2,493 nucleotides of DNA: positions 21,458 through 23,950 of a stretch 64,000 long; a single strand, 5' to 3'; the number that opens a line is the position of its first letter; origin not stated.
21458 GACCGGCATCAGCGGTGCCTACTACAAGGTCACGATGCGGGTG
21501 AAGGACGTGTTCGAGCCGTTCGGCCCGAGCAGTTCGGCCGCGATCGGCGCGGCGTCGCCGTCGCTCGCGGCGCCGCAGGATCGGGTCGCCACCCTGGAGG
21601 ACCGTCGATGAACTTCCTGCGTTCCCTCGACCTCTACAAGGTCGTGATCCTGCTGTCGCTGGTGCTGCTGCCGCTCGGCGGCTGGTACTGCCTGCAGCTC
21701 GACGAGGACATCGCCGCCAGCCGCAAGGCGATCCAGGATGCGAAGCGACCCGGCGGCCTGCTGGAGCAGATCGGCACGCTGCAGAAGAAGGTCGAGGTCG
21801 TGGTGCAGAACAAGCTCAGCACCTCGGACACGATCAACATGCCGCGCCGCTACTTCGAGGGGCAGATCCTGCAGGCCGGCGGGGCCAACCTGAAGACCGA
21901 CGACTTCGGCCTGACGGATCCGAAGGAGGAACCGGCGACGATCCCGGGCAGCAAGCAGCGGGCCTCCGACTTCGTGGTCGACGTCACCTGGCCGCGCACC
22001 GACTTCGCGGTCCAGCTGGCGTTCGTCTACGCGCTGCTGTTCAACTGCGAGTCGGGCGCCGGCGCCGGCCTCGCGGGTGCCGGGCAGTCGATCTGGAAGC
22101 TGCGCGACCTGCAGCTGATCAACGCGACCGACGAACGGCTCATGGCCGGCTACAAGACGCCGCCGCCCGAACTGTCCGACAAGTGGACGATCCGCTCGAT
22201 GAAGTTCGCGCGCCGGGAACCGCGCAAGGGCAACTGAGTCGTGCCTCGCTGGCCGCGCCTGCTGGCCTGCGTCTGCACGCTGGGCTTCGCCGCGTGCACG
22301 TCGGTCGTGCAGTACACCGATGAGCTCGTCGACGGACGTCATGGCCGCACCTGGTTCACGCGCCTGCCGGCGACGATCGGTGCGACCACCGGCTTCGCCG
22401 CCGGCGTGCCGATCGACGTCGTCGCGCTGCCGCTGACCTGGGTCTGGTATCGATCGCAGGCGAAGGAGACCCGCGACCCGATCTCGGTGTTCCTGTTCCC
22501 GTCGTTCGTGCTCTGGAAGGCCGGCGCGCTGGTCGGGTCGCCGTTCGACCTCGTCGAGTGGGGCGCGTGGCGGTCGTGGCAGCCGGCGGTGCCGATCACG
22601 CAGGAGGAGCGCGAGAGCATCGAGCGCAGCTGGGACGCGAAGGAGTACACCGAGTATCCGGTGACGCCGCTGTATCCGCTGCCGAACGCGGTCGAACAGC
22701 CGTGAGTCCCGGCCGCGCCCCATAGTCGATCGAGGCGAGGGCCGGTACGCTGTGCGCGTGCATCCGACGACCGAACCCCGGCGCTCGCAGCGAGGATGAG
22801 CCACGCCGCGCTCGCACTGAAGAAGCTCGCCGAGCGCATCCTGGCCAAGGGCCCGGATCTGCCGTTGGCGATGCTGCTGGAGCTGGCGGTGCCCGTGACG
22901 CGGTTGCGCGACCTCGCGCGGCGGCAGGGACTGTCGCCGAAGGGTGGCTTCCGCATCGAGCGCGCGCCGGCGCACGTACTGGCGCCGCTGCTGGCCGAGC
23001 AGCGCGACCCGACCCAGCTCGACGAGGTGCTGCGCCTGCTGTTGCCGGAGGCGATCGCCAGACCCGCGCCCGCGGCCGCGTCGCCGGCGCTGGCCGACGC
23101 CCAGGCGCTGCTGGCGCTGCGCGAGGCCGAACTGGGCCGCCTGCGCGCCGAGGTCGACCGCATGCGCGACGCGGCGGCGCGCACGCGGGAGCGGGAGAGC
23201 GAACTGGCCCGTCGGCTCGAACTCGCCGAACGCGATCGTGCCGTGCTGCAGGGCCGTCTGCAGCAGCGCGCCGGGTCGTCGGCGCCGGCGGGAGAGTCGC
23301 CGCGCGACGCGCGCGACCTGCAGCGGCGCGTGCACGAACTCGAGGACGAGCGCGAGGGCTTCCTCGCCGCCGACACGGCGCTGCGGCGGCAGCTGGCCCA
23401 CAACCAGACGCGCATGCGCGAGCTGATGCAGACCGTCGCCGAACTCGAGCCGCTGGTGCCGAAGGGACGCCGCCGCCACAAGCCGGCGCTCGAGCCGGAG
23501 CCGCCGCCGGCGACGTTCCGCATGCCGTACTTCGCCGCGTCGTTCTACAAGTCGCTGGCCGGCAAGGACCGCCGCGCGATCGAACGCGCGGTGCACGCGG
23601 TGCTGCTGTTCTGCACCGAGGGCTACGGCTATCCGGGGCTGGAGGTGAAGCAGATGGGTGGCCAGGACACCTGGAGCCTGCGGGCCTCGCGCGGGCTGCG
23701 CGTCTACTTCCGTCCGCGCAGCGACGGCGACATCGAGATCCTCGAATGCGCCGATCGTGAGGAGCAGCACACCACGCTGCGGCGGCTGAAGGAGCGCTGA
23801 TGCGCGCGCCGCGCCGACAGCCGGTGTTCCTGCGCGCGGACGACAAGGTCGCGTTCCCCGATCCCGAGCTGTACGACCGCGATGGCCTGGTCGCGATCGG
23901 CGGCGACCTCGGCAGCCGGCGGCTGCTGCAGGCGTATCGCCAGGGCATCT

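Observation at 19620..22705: Orphan PilM-PilN-like fusion, PilO-like protein and polytopic lipoprotein behind an ECF sigma/anti-sigma/Spy-like triad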

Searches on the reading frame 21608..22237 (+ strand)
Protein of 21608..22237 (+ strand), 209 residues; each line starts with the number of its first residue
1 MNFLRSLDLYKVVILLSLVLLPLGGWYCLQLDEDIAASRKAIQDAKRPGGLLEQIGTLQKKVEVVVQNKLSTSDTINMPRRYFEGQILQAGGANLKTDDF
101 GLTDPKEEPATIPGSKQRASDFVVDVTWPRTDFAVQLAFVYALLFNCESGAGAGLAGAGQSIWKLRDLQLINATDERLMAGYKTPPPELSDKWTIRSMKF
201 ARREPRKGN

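Call 3: search_protein_families(library=pfam, proteins=[window:21608-22237:+], max_evalue=1)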
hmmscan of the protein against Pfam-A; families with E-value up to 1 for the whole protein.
window:21608-22237:+ (209 aa): 0 families

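Call 4: search_protein_families(library=ncbifam, proteins=[window:21608-22237:+], max_evalue=1)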
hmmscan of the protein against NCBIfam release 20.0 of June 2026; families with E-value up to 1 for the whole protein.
window:21608-22237:+ (209 aa): 0 families

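Call 12: find_homologous_proteins(query=window:21608-22237:+, max_evalue=0.001)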
Query window:21608-22237:+ (209 aa): 201 proteins with E <= 0.001 among 713 candidates; the best 120 are listed.
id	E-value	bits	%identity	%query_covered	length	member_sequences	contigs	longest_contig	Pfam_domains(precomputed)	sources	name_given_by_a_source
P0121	7.2e-133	458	100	100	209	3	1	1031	-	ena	-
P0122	1.1e-127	441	94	100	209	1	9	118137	-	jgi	jgi:hypothetical protein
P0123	1.6e-119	415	88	100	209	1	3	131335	-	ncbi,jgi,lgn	jgi:hypothetical protein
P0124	2.6e-119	414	88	100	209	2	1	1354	-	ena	-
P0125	3.6e-119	414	89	100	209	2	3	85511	-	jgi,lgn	jgi:hypothetical protein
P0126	4.2e-118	410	87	100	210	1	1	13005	-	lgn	-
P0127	3.9e-116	404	86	100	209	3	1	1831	-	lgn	-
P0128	5.9e-114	397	84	100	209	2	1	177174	-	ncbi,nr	ncbi:MAG: hypothetical protein KF830_03495 [Planctomycetes bacterium]|nr:hypothetical protein [Planc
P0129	1.2e-108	379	80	100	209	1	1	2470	-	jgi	jgi:hypothetical protein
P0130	3.2e-108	378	79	100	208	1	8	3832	-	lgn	-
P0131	4.6e-106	371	80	100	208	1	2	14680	-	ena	-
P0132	9.8e-106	370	78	100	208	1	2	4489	-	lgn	-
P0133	1.2e-102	360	78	100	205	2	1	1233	-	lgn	-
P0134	3.1e-99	349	76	100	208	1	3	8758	-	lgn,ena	-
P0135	4.3e-97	342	74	100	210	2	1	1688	-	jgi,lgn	jgi:hypothetical protein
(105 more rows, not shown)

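Call 15: search_solved_structures(query=A2, max_evalue=10)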
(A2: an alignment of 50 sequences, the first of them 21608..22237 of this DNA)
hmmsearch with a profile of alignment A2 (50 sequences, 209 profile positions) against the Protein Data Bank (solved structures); distinct sequences matched with E-value up to 10: 21.
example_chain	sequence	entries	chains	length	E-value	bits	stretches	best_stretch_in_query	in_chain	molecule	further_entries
9atl_A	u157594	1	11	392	0.95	12.1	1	28-101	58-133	Flagellin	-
9yaf_B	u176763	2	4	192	1.1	12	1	16-79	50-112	HLA class II histocompatibility antigen, DQ 2.5 beta chain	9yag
9ejg_B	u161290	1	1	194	1.1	11.9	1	16-79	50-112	MHC class II HLA-DQ-beta-1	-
9ejh_B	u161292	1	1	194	1.1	11.9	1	16-79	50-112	MHC class II HLA-DQ-beta-1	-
1s9v_B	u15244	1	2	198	1.1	11.9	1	16-79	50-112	HLA class II histocompatibility antigen, DQ(1) beta chain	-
7sg1_B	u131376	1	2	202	1.2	11.8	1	16-79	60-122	MHC class II HLA-DQ-beta-1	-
27eb_B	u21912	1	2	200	1.2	11.8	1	16-79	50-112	cDNA FLJ59004, highly similar to HLA class II histocompatibility antigen, DQ(1)beta chain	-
6xp6_B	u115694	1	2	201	1.2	11.8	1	16-79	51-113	MHC class II HLA-DQ-beta-1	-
5ksu_B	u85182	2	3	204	1.2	11.8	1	16-79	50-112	MHC class II HLA-DQ-beta-1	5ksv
7sg2_B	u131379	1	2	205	1.2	11.8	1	16-79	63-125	MHC class II HLA-DQ-beta-1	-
6u3m_D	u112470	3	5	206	1.2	11.8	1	16-79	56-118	MHC class II HLA-DQ-beta-1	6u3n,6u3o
7sg0_B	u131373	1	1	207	1.2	11.8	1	16-79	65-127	MHC class II HLA-DQ-beta-1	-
4ozf_B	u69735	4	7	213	1.3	11.7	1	16-79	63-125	HLA class II histocompatibility antigen, DQ beta 1 chain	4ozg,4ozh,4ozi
9eji_B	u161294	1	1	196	1.3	11.7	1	16-79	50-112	HLA class II histocompatibility antigen DQ beta chain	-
8w85_D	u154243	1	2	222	1.4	11.5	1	16-79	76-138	MHC class II HLA-DQ-beta-1 - gamma2 gliadin peptide chimeric protein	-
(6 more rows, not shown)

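Call 23: predict_structure(alignment_id=A2)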
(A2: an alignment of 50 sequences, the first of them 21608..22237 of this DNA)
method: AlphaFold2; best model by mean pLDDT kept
length: 209 residues; sequences in the alignment: 50
mean_pLDDT: 72.7   pTM: 0.52
mean pLDDT of the five models: 72.7, 68.7, 68.6, 68.2, 67.3
residues with pLDDT >= 90: 1; 70-90: 135; 50-70: 67; < 50: 6
segments of 3 or more residues with pLDDT < 50: 154-157
pLDDT, mean of each block of 10 residues (from residue 1): 58 78 86 85 74 73 67 70 79 70 75 66 79 78 79 52 81 64 64 82 67
secondary structure, 60 per line:
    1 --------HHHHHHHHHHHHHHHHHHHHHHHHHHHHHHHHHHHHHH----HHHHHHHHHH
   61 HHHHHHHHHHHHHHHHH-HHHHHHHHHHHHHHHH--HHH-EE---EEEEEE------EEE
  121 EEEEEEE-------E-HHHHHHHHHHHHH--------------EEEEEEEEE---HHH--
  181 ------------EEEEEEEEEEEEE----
elements in order: H9-46 H51-77 H79-94 E106-111 E118-127 H137-149 E164-172 E193-205

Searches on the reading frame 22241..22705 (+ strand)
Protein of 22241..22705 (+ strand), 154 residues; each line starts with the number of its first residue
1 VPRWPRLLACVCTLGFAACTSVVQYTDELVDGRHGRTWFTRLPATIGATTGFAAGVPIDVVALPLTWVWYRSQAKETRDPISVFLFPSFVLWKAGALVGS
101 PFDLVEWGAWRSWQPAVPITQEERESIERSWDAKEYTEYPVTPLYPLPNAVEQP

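Call 3: search_protein_families(library=pfam, proteins=[window:22241-22705:+], max_evalue=1)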
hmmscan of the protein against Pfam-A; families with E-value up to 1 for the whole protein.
window:22241-22705:+ (154 aa): 0 families

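Call 4: search_protein_families(library=ncbifam, proteins=[window:22241-22705:+], max_evalue=1)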
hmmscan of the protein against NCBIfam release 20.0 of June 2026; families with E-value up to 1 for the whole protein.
window:22241-22705:+ (154 aa): 0 families

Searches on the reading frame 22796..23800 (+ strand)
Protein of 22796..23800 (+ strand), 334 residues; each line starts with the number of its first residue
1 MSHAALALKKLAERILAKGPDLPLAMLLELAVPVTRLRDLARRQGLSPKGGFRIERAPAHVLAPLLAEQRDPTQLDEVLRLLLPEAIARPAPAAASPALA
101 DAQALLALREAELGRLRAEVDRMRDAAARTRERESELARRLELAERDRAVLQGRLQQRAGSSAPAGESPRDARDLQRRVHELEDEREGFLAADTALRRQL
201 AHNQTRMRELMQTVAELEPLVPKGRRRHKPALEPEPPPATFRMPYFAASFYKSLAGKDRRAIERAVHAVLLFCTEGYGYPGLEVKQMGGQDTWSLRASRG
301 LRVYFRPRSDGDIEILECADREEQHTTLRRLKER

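Call 3: search_protein_families(library=pfam, proteins=[window:22796-23800:+], max_evalue=1)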
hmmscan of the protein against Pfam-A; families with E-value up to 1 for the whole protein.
window:22796-23800:+ (334 aa): 4 families
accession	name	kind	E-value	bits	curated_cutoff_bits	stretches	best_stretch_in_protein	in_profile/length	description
PF13949.11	ALIX_LYPXL_bnd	-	0.027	14.2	30.8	1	111-228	17-130/295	ALIX V-shaped domain binding to HIV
PF13851.11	GAS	-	0.22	11.3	32.3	1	110-194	46-130/200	Growth-arrest specific micro-tubule binding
PF02601.20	Exonuc_VII_L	-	0.65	9.9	35.9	1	102-220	160-272/315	Exonuclease VII, large subunit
PF25443.1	ANG-1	-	0.8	10.4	28.5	1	105-156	40-91/105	ANG-1-like domain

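Call 4: search_protein_families(library=ncbifam, proteins=[window:22796-23800:+], max_evalue=1)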
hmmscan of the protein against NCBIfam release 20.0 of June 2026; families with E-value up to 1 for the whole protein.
window:22796-23800:+ (334 aa): 5 families
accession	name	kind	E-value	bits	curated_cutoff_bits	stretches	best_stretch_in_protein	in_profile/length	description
TIGR02168.1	SMC_prok_B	equivalog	0.00056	17.8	567.35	1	99-219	793-910/1181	chromosome segregation protein SMC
TIGR04211.1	SH3_and_anchor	equivalog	0.005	16.5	65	1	104-199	66-161/198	TIGR04211 family SH3 domain-containing protein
NF045487.1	ASRP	equivalog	0.057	12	300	1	109-218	346-456/593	archaea-specific SMC-related protein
TIGR02169.1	SMC_prok_A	equivalog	0.1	10.2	729.4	1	103-215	322-431/1165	chromosome segregation protein SMC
TIGR01843.1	type_I_hlyD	subfamily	0.8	8.6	208.65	0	110-212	142-244/422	HlyD family type I secretion periplasmic adaptor subunit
